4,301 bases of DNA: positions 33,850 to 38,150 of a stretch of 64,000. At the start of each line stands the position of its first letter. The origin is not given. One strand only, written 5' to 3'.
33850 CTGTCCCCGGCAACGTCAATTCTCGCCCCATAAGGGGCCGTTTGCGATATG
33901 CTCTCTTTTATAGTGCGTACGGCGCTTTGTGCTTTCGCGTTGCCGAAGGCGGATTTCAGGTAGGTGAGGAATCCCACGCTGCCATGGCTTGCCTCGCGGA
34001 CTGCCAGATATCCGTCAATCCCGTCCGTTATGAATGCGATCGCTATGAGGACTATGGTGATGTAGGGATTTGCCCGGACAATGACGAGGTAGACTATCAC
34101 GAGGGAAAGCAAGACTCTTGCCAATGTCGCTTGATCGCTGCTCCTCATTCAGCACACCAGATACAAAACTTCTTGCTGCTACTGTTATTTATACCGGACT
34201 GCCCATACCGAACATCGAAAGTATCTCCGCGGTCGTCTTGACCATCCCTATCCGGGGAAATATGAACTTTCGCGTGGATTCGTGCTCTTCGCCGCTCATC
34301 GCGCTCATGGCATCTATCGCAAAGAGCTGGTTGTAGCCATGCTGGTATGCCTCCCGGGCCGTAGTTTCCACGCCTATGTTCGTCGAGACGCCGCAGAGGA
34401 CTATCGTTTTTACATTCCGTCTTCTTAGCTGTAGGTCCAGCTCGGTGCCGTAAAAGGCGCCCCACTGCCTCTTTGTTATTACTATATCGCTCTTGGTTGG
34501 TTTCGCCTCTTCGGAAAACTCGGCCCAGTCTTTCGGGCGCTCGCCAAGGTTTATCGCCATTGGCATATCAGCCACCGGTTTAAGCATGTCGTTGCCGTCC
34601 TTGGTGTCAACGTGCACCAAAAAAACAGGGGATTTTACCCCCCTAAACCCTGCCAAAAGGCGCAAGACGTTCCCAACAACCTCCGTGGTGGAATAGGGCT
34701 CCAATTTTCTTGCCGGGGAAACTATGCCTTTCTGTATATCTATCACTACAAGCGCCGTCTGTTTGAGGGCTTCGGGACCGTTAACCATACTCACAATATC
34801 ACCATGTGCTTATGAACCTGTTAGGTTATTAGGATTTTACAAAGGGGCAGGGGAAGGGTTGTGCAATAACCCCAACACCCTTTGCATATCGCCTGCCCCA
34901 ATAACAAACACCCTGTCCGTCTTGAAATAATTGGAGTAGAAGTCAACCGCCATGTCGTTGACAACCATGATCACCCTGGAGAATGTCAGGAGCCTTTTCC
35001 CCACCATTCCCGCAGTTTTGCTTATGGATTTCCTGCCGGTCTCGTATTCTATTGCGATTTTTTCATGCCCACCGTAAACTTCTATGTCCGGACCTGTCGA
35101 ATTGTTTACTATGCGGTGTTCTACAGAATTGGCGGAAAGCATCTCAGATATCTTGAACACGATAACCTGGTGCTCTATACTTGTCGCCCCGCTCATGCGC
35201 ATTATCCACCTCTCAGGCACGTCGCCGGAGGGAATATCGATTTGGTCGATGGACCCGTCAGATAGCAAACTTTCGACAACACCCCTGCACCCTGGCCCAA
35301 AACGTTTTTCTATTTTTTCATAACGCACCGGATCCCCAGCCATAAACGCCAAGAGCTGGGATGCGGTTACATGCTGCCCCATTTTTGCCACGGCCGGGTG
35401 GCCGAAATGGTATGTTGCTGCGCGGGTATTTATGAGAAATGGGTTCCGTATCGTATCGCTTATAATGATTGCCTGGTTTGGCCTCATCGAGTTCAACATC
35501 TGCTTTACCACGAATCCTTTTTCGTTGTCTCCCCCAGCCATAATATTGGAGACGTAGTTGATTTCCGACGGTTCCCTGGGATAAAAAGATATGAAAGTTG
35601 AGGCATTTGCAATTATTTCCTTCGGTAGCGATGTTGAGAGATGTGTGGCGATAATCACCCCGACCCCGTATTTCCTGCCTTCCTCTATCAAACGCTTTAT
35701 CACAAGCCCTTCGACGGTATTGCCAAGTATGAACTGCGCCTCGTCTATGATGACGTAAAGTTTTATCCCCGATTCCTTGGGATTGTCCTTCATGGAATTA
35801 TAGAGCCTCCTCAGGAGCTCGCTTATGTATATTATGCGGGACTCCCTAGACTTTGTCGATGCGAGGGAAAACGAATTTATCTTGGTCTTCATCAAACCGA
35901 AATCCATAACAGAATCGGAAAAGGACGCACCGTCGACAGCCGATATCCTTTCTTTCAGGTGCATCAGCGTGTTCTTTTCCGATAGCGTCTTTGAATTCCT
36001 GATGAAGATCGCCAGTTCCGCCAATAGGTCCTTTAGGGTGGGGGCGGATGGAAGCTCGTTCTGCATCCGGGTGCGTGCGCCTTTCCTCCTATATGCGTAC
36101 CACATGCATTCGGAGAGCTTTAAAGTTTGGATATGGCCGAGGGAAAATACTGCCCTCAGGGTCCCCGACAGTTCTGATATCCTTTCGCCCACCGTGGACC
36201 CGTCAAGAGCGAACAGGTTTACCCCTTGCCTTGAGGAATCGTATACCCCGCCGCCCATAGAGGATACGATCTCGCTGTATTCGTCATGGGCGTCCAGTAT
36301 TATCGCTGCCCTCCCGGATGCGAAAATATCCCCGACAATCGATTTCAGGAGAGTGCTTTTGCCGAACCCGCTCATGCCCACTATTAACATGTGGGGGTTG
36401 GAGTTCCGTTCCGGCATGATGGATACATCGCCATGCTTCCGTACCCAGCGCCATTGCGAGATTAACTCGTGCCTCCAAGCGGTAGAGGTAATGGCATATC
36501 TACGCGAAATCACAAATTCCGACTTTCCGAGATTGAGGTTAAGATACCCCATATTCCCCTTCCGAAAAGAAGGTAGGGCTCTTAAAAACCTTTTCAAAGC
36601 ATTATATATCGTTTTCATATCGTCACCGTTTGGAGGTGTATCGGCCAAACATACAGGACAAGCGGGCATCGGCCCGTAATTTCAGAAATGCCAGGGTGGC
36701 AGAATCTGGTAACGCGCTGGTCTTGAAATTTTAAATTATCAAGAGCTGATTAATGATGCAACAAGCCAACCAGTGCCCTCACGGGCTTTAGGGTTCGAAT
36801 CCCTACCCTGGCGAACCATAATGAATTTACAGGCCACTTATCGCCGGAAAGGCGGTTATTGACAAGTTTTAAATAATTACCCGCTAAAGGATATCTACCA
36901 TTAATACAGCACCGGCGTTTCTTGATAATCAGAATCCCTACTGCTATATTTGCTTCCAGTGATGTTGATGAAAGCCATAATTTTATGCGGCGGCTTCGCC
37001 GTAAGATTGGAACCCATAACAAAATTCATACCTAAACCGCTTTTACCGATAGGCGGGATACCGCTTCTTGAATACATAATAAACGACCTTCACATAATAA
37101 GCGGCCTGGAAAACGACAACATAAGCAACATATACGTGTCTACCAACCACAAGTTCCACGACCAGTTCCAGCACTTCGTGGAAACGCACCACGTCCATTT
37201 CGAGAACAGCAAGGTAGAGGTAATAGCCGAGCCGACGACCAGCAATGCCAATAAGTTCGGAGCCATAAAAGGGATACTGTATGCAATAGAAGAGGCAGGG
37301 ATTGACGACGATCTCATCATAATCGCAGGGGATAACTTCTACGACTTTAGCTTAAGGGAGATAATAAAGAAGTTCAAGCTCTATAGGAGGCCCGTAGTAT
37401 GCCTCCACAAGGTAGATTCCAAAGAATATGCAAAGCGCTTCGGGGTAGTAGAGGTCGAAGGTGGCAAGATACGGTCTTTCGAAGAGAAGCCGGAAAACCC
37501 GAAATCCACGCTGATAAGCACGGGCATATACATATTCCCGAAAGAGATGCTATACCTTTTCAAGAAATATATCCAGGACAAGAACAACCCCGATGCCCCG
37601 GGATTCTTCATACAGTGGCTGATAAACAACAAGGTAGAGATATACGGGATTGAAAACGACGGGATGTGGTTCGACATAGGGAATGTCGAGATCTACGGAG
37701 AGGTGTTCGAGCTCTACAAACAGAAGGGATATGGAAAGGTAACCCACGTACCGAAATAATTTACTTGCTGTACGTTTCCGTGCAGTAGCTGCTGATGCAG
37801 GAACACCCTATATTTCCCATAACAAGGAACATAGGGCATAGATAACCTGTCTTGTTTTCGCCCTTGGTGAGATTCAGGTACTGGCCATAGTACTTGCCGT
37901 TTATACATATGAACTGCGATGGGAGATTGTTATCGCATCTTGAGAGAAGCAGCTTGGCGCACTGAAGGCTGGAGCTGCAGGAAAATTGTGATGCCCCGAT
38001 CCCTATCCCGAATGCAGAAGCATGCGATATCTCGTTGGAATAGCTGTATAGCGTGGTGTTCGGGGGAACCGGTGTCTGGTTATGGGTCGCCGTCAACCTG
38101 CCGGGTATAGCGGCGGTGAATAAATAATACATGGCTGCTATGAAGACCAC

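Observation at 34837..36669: Stand-alone HerA/DUF87-like ATPase fused to wHTH-like and PD-(D/E)xK-like nuclease modules, next to tRNA-Ser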

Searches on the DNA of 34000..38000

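Call 5: search_rna_families(source=window, start=34000, end=38000, threshold=evalue, max_evalue=1)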
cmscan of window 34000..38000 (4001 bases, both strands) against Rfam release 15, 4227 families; matches with E-value up to 1: 3.
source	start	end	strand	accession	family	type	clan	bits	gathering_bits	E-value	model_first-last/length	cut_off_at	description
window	36690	36813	+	RF00005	tRNA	Gene; tRNA;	CL00001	40.8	29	2.2e-06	1-71/71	no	tRNA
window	35887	35921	-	RF01334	CRISPR-DR21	Gene; CRISPR;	-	23.2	48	0.92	1-37/37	no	CRISPR RNA direct repeat element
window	37639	37825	+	RF04320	RsmV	Gene; sRNA;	CL00106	18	100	0.042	1-196/196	no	RsmV RNA family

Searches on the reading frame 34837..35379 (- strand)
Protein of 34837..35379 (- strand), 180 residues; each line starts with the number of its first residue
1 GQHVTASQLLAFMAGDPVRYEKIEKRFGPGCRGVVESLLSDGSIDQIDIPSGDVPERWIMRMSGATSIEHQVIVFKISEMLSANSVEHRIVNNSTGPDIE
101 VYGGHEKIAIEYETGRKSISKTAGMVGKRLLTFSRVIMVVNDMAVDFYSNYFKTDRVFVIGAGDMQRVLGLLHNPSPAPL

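Call 14: search_protein_families(library=pfam, proteins=[window:34837-35379:-], max_evalue=10)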
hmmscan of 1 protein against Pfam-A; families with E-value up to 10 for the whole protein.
window:34837-35379:- (180 aa): 0 families

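Call 15: search_solved_structures(query=window:34837-35379:-, max_evalue=10, show_alignments=3)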
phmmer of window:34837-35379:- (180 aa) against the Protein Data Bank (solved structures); distinct sequences matched with E-value up to 10: 1.
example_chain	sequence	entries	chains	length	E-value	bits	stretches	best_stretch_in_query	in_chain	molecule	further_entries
6cfz_A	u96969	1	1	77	1.2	12.4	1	69-111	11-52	Ask1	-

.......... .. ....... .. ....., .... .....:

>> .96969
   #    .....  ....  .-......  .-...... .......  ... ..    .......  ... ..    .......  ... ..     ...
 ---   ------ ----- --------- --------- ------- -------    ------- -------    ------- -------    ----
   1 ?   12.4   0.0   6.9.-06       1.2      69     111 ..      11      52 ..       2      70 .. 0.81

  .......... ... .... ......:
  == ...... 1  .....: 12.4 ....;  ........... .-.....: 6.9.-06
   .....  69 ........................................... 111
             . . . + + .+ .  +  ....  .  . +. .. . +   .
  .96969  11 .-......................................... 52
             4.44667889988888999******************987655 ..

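Call 26: search_protein_representatives(protein=window:34837-35379:-)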
Query: 180 residues. Proteins with E-value up to 0.001 (for the whole library): 101; up to 1e-10: 56; up to 1e-30: 1. The best 101 are listed.
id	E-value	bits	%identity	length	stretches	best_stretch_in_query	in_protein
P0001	8.5e-113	390.5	100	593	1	1-180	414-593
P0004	5.0e-27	111.3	45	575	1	43-170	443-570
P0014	9.6e-27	110.4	42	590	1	9-160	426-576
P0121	5.8e-25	104.6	39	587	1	16-171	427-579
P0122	3.5e-24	102.1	37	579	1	16-171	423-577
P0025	6.2e-24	101.3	42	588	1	42-174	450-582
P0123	1.3e-23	100.2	39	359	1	13-166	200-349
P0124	1.2e-22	97.0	44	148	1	55-167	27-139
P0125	3.0e-22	95.8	45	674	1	35-164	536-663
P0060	4.8e-22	95.1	36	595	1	8-174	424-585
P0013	7.4e-22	94.5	38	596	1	16-166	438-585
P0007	1.0e-21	94.0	36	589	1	3-169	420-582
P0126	3.2e-21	92.5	38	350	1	32-172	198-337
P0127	3.9e-20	88.9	33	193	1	11-172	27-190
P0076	5.2e-20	88.5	43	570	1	44-168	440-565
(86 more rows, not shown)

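Call 40: search_solved_structures(query=A2, max_evalue=10, show_alignments=3)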
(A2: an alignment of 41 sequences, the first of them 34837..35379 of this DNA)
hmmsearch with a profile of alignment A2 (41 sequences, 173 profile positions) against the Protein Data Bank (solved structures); distinct sequences matched with E-value up to 10: 2.
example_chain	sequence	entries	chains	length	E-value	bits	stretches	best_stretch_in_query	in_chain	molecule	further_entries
7jrj_I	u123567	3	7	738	5.7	9.6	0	20-111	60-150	Flagellar radial spoke protein 2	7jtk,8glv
5fvm_A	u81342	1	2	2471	9.3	8.9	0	58-89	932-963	SERINE/THREONINE-PROTEIN KINASE TOR2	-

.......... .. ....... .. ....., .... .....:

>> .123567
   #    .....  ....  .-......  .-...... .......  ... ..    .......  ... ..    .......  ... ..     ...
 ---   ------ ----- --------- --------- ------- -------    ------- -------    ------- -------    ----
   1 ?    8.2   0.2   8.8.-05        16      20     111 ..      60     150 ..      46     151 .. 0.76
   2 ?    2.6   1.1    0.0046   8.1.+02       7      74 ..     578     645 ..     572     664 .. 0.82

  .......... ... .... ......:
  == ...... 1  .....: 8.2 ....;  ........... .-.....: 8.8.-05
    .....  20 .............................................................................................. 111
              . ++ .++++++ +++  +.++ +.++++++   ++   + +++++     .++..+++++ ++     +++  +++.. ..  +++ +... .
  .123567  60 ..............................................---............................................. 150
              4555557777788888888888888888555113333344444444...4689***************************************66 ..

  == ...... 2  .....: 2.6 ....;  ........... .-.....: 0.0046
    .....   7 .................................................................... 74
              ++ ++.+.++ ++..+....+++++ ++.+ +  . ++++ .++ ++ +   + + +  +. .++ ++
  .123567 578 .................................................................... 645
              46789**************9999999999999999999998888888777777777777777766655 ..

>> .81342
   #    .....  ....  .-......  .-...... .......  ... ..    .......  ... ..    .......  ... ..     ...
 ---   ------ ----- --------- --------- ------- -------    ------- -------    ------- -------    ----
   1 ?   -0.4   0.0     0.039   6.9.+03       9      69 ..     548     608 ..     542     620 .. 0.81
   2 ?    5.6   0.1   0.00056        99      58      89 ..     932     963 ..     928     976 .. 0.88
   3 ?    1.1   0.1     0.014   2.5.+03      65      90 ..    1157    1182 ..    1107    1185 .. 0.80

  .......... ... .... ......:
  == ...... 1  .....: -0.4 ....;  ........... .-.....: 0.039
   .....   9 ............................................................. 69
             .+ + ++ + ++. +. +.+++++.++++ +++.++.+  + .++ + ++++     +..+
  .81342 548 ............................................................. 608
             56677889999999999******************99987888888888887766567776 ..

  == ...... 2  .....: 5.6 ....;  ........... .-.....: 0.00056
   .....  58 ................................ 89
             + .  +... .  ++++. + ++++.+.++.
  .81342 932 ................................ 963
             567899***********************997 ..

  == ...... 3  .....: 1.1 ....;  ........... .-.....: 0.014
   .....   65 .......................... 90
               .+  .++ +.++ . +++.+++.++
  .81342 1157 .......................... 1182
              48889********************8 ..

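Call 43: predict_structure(alignment_id=A2)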
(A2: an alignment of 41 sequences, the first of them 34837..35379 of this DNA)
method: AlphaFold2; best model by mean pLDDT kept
length: 180 residues; sequences in the alignment: 41
mean_pLDDT: 94.9   pTM: 0.89
mean pLDDT of the five models: 94.9, 94.6, 94.5, 94.2, 94.2
residues with pLDDT >= 90: 166; 70-90: 9; 50-70: 4; < 50: 1
segments of 3 or more residues with pLDDT < 50: none
pLDDT, mean of each block of 10 residues (from residue 1): 90 95 96 97 97 96 94 98 98 96 95 96 98 98 97 97 97 73
secondary structure, 60 per line:
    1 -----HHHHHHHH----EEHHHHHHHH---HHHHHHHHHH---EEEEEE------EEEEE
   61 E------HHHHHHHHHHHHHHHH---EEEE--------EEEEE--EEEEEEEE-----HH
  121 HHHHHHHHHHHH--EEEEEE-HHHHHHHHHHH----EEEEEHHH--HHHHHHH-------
elements in order: H6-13 H20-27 H31-40 E44-49 E56-61 H68-83 E87-90 E99-103 E106-113 H119-132 E135-140 H142-152 E157-161 H167-173

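Call 45: fold_search(model_id=the predicted structure, library=pdb)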
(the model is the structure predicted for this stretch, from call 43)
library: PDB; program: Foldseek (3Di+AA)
matches with E <= 10: 866; with E <= 0.001: 1
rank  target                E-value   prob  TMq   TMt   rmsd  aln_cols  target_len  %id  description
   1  6p4o_B                5.9e-04  0.99  0.37  0.16  14.0       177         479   10  Complex of XPB helicase with Bax1 endonuclease from Sulfurisphaera tokodaii at 3.15 Angstroms resolution (released 2020-06-03)
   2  1fok_A                1.0e-03  0.99  0.38  0.15  12.6       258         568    7  STRUCTURE OF RESTRICTION ENDONUCLEASE FOKI BOUND TO DNA (released 1997-12-03)
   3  6p66_B                1.2e-03  0.99  0.38  0.17  13.3       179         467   15  The crystal structure of the XPB complex with Bax1 from Archaeoglobus fulgidus at 3.0 Angstrom resolution (released 2020-06-17)
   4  3a4k_A                1.3e-03  1.00  0.46  0.30   9.9       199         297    8  Crystal structural analysis of HindIII restriction endonuclease in complex with cognate DNA and divalent cations at 2. (released 2009-10-20)
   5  9u49_A                1.4e-03  0.97  0.37  0.20  11.7       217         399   14  crystal structure of Cdn1 in complex with cA4 (released 2026-02-04)
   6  6p4o_D                2.3e-03  0.96  0.36  0.16  14.0       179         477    9  Complex of XPB helicase with Bax1 endonuclease from Sulfurisphaera tokodaii at 3.15 Angstroms resolution (released 2020-06-03)
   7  2ph7_A                2.4e-03  0.82  0.31  0.27  14.1       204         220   11  Crystal structure of AF2093 from Archaeoglobus fulgidus (released 2007-05-08)
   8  6p4f_B                3.0e-03  0.97  0.38  0.21  13.2       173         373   10  Crystal structure of the XPB-Bax1-forked DNA ternary complex (released 2020-06-17)
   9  6p4o_F                5.3e-03  0.89  0.36  0.16  14.6       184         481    9  Complex of XPB helicase with Bax1 endonuclease from Sulfurisphaera tokodaii at 3.15 Angstroms resolution (released 2020-06-03)
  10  2p4w_B                7.8e-03  0.90  0.29  0.26  15.1       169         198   13  Crystal structure of heat shock regulator from Pyrococcus furiosus (released 2007-03-27)
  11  8fg6_B                1.1e-02  0.69  0.22  0.26  12.8       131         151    8  Design of amyloidogenic peptide traps (released 2024-03-20)
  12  1ob8_A                1.7e-02  0.99  0.30  0.43   3.8        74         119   12  Holliday Junction Resolving Enzyme (released 2004-10-15)
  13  2ph7_B                2.1e-02  0.66  0.34  0.29  12.8       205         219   12  Crystal structure of AF2093 from Archaeoglobus fulgidus (released 2007-05-08)
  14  2wj0_A                2.5e-02  1.00  0.34  0.46   3.1        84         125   15  Crystal structures of Holliday junction resolvases from Archaeoglobus fulgidus bound to DNA substrate (released 2009-05-26)
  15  2fsw_B                2.5e-02  0.97  0.26  0.43   9.8        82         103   15  Crystal Structure of the Putative Transcriptional Regualator, MarR family from Porphyromonas gingivalis W83 (released 2006-03-07)
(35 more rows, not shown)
